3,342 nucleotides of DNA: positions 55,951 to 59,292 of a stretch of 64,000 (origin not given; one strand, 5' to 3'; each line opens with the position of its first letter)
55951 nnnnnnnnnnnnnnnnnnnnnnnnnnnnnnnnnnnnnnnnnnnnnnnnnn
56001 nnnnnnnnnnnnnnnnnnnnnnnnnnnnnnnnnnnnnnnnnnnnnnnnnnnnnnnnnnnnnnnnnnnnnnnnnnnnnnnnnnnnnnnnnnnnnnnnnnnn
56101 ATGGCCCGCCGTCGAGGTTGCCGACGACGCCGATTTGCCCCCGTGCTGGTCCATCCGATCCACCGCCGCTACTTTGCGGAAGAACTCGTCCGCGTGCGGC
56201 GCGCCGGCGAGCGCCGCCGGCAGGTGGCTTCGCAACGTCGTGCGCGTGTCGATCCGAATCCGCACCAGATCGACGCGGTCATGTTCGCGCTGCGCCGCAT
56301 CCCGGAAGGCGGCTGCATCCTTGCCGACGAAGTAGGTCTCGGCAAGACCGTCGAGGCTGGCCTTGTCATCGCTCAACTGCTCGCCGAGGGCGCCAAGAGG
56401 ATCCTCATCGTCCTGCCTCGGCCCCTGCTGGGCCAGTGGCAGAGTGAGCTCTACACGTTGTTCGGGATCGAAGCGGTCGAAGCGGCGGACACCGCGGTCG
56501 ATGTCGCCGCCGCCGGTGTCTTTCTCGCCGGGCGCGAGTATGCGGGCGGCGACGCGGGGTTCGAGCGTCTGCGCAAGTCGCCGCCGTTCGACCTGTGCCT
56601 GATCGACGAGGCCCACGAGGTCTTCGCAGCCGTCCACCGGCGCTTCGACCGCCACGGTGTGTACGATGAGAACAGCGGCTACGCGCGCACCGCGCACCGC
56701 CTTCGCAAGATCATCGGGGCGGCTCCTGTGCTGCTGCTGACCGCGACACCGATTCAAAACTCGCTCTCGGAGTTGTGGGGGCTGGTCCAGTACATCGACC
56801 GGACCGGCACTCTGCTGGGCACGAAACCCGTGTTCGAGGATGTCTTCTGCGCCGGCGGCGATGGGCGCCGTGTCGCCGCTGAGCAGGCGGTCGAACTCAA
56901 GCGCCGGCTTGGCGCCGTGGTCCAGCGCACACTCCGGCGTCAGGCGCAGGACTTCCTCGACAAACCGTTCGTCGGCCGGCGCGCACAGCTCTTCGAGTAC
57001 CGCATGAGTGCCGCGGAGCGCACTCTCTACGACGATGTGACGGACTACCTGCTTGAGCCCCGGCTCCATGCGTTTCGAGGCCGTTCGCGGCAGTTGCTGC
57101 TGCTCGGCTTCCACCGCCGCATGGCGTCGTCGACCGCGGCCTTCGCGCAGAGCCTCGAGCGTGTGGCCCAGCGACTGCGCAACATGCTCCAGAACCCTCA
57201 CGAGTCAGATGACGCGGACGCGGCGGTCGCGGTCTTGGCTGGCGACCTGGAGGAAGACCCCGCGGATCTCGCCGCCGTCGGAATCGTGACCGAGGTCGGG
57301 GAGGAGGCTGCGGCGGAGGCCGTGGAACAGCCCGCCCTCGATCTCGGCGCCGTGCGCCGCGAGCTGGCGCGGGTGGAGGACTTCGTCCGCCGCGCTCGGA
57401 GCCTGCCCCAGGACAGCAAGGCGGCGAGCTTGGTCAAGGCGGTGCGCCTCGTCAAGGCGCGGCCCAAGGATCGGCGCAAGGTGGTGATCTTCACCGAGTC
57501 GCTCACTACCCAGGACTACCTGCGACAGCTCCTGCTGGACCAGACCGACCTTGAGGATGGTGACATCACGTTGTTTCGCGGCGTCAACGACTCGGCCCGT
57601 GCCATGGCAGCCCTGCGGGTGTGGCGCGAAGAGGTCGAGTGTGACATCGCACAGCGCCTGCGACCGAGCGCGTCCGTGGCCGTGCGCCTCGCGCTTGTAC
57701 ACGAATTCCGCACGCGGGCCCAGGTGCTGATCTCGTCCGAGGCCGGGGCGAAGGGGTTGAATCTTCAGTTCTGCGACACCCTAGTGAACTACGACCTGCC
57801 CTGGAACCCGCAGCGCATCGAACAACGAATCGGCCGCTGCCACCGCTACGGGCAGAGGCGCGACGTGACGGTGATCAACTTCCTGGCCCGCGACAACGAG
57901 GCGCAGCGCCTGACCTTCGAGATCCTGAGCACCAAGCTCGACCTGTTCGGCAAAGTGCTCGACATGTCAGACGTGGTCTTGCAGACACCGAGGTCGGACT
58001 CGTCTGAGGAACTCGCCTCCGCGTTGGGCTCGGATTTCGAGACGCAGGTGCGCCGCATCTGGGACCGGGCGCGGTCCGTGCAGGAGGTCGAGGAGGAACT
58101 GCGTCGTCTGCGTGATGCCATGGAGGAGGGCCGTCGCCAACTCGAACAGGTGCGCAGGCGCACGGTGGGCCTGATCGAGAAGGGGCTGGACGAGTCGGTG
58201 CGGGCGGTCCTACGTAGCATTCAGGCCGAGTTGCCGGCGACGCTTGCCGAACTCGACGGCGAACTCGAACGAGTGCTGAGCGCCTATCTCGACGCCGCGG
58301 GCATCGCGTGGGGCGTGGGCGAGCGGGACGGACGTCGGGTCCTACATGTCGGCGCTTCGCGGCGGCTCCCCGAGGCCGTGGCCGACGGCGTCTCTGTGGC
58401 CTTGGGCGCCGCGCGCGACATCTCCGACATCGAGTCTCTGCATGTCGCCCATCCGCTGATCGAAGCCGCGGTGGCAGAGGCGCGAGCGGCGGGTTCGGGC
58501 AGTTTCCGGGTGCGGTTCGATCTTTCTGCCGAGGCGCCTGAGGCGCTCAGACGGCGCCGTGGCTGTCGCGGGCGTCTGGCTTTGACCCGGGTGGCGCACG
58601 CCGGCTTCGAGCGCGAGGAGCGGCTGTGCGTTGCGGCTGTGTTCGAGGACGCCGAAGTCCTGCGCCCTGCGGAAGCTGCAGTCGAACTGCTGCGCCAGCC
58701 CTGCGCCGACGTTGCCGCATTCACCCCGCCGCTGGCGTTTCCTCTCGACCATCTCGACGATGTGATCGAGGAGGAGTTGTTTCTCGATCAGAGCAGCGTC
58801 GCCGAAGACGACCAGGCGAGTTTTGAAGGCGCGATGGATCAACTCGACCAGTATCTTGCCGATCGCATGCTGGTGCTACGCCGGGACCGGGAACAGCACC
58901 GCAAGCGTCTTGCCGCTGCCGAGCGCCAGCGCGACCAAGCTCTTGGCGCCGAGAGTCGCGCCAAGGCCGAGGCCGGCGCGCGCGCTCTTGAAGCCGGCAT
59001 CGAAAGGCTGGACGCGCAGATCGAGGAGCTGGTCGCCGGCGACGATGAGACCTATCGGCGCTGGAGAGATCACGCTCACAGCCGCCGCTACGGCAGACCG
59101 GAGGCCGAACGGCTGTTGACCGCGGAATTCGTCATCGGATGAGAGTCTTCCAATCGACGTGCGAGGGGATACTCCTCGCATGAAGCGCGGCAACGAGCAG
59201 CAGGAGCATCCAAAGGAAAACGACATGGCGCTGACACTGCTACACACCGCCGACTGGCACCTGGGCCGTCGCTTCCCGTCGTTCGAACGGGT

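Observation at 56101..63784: Co-directional SNF2 helicase, SbcD-like nuclease and hook-less SbcC-like ATPase module: candidate repair or defence system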

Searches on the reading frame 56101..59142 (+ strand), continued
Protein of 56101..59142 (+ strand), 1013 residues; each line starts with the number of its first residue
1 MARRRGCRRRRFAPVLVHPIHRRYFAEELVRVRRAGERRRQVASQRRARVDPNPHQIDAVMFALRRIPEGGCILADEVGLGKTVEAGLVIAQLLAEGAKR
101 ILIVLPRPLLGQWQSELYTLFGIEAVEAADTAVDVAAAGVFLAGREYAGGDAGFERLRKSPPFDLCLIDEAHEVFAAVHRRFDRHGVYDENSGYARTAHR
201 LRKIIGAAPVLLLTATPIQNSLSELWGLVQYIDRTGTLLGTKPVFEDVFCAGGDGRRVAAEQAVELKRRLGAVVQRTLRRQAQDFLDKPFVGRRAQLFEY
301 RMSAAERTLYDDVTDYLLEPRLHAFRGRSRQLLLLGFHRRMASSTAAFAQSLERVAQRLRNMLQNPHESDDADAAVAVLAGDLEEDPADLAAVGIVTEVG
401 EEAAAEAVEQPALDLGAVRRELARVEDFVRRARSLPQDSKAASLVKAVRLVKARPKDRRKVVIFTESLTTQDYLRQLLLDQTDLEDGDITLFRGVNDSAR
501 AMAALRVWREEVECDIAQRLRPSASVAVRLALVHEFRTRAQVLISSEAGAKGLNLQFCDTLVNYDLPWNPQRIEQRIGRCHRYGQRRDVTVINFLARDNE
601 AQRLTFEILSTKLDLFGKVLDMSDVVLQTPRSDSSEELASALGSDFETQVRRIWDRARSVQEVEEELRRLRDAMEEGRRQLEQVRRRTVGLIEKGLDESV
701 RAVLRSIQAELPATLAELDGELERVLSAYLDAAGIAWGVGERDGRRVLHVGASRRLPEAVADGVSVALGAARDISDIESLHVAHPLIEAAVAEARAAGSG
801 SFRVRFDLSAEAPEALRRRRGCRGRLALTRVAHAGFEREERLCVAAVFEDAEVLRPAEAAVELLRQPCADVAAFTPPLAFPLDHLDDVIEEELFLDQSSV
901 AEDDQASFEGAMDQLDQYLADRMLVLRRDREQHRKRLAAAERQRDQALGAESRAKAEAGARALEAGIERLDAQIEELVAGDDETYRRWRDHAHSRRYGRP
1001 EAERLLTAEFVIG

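Call 98: search_protein_families(library=pfam, proteins=[L003:12997-13818:+], max_evalue=0.0001)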
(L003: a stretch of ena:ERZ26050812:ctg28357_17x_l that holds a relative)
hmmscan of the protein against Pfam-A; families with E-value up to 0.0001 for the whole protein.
L003:12997-13818:+ (274 aa): 1 family
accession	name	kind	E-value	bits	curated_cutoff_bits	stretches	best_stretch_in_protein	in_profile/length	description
PF02086.21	MethyltransfD12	-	6.4e-19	69.1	22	2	6-81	1-79/253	D12 class N6 adenine-specific DNA methyltransferase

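Call 102: search_protein_families(library=padloc, proteins=[L005:915-2285:-, L005:2417-3937:-, L005:4488-5894:-, L010:18112-19545:-, L011:4031-5329:+], max_evalue=1e-15)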
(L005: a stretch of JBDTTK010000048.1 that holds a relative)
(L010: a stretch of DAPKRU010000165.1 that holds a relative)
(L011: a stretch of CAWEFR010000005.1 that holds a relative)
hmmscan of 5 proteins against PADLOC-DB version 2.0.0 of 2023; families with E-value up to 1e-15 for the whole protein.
L005:915-2285:- (456 aa): 0 families

L005:2417-3937:- (506 aa): 0 families

L005:4488-5894:- (468 aa): 0 families

L010:18112-19545:- (477 aa): 31 families (the best 25 are shown)
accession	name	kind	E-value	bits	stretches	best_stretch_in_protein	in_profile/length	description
PDLC04042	PD-T4-6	-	4.8e-80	267.3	1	41-314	9-278/292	-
PDLC04043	PD-T4-6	-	3.9e-73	245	1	36-326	10-297/452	-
PDLC04041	PD-T4-6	-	4.2e-73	245.1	1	24-396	11-367/443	-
PDLC04053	PD-T4-6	-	1.2e-72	243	1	37-317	5-280/311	-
PDLC04061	PD-T4-6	-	4.2e-71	239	1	41-344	16-321/510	-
PDLC04054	PD-T4-6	-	5.6e-67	224.6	1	40-368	9-330/347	-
PDLC04039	PD-T4-6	-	8e-67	224.2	1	37-402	10-373/458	-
PDLC01088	C3a189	-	8.7e-67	224.3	1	46-314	2-261/840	kinase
PDLC04047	PD-T4-6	-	2.7e-59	198.9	1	40-315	9-279/327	-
PDLC04060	PD-T4-6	-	5.5e-58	195.1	1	42-305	9-266/486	-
PDLC04138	mad6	-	3.4e-55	186.2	1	38-302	48-307/659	mads_6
PDLC04057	PD-T4-6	-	1.2e-54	184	1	41-307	8-269/443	-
PDLC04052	PD-T4-6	-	2.3e-50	170.2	1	41-296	9-264/496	-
PDLC04048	PD-T4-6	-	1.7e-49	167.1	1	43-306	12-270/354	-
PDLC04050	PD-T4-6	-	3.4e-49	166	1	37-294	59-312/480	-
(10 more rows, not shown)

L011:4031-5329:+ (433 aa): 0 families

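Call 103: find_encoding_contigs(protein=P0086, flank=10000, max_places=1)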
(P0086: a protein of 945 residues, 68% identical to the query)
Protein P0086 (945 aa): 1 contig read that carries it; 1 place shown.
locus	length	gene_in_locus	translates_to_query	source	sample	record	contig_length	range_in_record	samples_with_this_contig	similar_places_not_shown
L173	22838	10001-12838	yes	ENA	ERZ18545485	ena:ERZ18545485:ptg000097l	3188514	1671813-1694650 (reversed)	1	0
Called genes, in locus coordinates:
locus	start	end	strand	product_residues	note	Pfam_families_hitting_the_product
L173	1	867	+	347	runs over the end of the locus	PF13417:GST_N_3 (weak), PF13409:GST_N_2 (weak), PF13410:GST_C_2 (faint)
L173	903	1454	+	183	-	PF00583:Acetyltransf_1, PF13673:Acetyltransf_10 (weak)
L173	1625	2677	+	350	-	PF12006:DUF3500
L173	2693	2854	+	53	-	PF12006:DUF3500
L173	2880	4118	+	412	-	PF02771:Acyl-CoA_dh_N (faint), PF02770:Acyl-CoA_dh_M, PF00441:Acyl-CoA_dh_1, PF08028:Acyl-CoA_dh_2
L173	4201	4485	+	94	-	-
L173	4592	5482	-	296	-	PF03446:NAD_binding_2, PF03807:F420_oxidored (weak), PF14833:NAD_binding_11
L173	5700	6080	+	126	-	PF00903:Glyoxalase (weak), PF13669:Glyoxalase_4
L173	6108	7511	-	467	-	PF05787:PhoX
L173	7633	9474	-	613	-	PF12228:DUF3604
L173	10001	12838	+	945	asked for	PF00176:SNF2-rel_dom, PF04851:ResIII (weak), PF00176:SNF2-rel_dom, PF00271:Helicase_C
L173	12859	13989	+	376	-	PF00149:Metallophos, PF12850:Metallophos_2 (weak)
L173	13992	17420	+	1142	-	PF02463:SMC_N (faint), PF13175:AAA_15 (faint)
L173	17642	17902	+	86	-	PF01527:HTH_Tnp_1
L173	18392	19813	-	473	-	PF05598:DUF772, PF01609:DDE_Tnp_1, PF13751:DDE_Tnp_1_6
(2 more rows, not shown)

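Call 104: find_encoding_contigs(protein=P0062, flank=10000, max_places=1)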
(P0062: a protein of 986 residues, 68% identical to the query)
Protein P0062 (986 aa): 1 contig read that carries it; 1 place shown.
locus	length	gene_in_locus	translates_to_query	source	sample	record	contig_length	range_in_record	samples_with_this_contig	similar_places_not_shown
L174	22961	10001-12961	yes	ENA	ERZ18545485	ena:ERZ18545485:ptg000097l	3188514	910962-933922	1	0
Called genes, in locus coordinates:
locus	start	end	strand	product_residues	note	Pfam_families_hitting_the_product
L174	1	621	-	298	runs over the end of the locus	PF01297:ZnuA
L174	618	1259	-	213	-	PF19659:DUF6162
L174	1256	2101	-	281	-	PF10670:DUF4198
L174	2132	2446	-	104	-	-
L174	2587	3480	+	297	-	PF09313:TehB-like, PF03848:TehB, PF13489:Methyltransf_23 (weak), PF13847:Methyltransf_31, PF08241:Methyltransf_11, PF08242:Methyltransf_12, PF13649:Methyltransf_25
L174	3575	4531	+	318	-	PF04055:Radical_SAM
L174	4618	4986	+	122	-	PF03992:ABM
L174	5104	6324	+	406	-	PF02515:CoA_transf_3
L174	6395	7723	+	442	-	PF00067:p450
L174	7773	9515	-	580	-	PF04471:Mrr_cat, PF22722:NA-iREase1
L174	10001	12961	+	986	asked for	PF00176:SNF2-rel_dom, PF04851:ResIII (weak), PF00176:SNF2-rel_dom, PF00271:Helicase_C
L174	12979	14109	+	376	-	PF00149:Metallophos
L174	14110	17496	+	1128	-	PF02463:SMC_N (faint)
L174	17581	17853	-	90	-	PF11746:DUF3303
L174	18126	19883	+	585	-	PF02129:Peptidase_S15, PF08530:PepX_C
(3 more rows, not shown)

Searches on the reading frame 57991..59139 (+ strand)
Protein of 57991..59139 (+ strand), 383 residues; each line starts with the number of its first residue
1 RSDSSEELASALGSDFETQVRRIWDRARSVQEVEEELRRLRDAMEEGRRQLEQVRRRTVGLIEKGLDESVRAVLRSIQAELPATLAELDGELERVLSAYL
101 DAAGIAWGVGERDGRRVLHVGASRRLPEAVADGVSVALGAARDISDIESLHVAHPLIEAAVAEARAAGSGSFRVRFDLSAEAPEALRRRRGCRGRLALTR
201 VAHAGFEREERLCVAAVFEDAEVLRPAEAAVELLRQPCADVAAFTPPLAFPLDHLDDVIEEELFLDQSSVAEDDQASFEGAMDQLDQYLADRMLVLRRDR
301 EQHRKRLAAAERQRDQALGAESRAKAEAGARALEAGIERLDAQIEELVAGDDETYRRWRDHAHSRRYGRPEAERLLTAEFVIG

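Call 77: predict_structure(alignment_id=A6)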
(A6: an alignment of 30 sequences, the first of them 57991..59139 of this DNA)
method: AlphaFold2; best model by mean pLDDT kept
length: 383 residues; sequences in the alignment: 30
mean_pLDDT: 83.5   pTM: 0.49
mean pLDDT of the five models: 83.5, 81.3, 77.9, 77.8, 74.9
residues with pLDDT >= 90: 133; 70-90: 209; 50-70: 35; < 50: 6
segments of 3 or more residues with pLDDT < 50: 1-5
pLDDT, mean of each block of 10 residues (from residue 1): 46 69 79 80 80 72 66 76 83 91 91 87 91 87 70 88 75 90 87 90 77 84 64 90 87 84 80 87 93 96 96 91 93 97 92 90 84 88 91
secondary structure, 60 per line:
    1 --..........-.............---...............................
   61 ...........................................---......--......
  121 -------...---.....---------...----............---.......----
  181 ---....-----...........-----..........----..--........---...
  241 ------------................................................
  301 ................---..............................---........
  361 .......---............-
elements in order: H3-12 H14-26 H30-103 E107-112 E115-120 E134-138 E148-150 H155-166 E170-176 H184-187 E193-203 E209-218 H227-234 E238-240 H253-316 H320-349 H353-367 E371-382

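Call 80: fold_search(model_id=the predicted structure, library=pdb)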
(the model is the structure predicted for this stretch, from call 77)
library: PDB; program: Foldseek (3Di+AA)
matches with E <= 10: 441; with E <= 0.001: 0
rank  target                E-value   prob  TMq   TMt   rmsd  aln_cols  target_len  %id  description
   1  8glv_Eb               3.0e-01  0.87  0.21  0.06  25.8       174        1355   16  96-nm repeat unit of doublet microtubules from Chlamydomonas reinhardtii flagella (released 2023-05-31)
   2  3a8p_D                3.6e-01  0.38  0.16  0.26  20.3       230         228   13  Crystal structure of the Tiam2 PHCCEx domain (released 2009-11-24)
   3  9g2r_F                6.2e-01  0.96  0.16  0.25   9.4       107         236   18  Endophilin B1 dimers bound to nanodiscs (released 2024-08-07)
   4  5nik_D                6.6e-01  0.90  0.18  0.20   7.3       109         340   22  Structure of the MacAB-TolC ABC-type tripartite multidrug efflux pump (released 2017-05-24)
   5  4k2p_D                7.0e-01  0.44  0.16  0.27  19.6       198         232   12  The Structure of a Quintuple Mutant of the Tiam1 PH-CC-Ex Domain (released 2013-07-10)
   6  3na7                  7.8e-01  0.93  0.21  0.32   5.7       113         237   11  2.2 Angstrom Structure of the HP0958 Protein from Helicobacter pylori CCUG 17874 (released 2010-09-22)
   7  3a8p_C                7.8e-01  0.41  0.17  0.27  19.9       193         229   12  Crystal structure of the Tiam2 PHCCEx domain (released 2009-11-24)
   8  5c22_B                7.8e-01  0.20  0.13  0.18  23.4       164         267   10  Crystal structure of Zn-bound HlyD from E. coli (released 2016-02-17)
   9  4r5l_A                8.2e-01  0.07  0.08  0.11  23.8       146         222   14  Crystal structure of the DnaK C-terminus (Dnak-SBD-C) (released 2014-09-10)
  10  3fpp_A                8.7e-01  0.84  0.20  0.27   7.1       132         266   19  Crystal structure of E.coli MacA (released 2009-04-28)
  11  4k2p_A                8.7e-01  0.23  0.16  0.25  19.7       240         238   10  The Structure of a Quintuple Mutant of the Tiam1 PH-CC-Ex Domain (released 2013-07-10)
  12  4ezq_A                8.7e-01  0.09  0.09  0.14  23.9       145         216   12  Crystal structure of the substrate binding domain of E.coli DnaK in complex with the C-terminal part of pyrrhocoricin  (released 2013-04-17)
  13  4r5i_A                8.7e-01  0.09  0.09  0.14  23.2       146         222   12  Crystal structure of the DnaK C-terminus with the substrate peptide NRLLLTG (released 2014-09-10)
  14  4r5k_B                8.7e-01  0.09  0.09  0.14  23.4       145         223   13  Crystal structure of the DnaK C-terminus (Dnak-SBD-B) (released 2014-09-10)
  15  9yne_A                9.2e-01  0.38  0.14  0.02   7.0       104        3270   23  Motor domain of human dynein-1 in pre-power stroke bound to dynactin-p150glued-CC1B-ICD and LIS1 (released 2026-01-28)
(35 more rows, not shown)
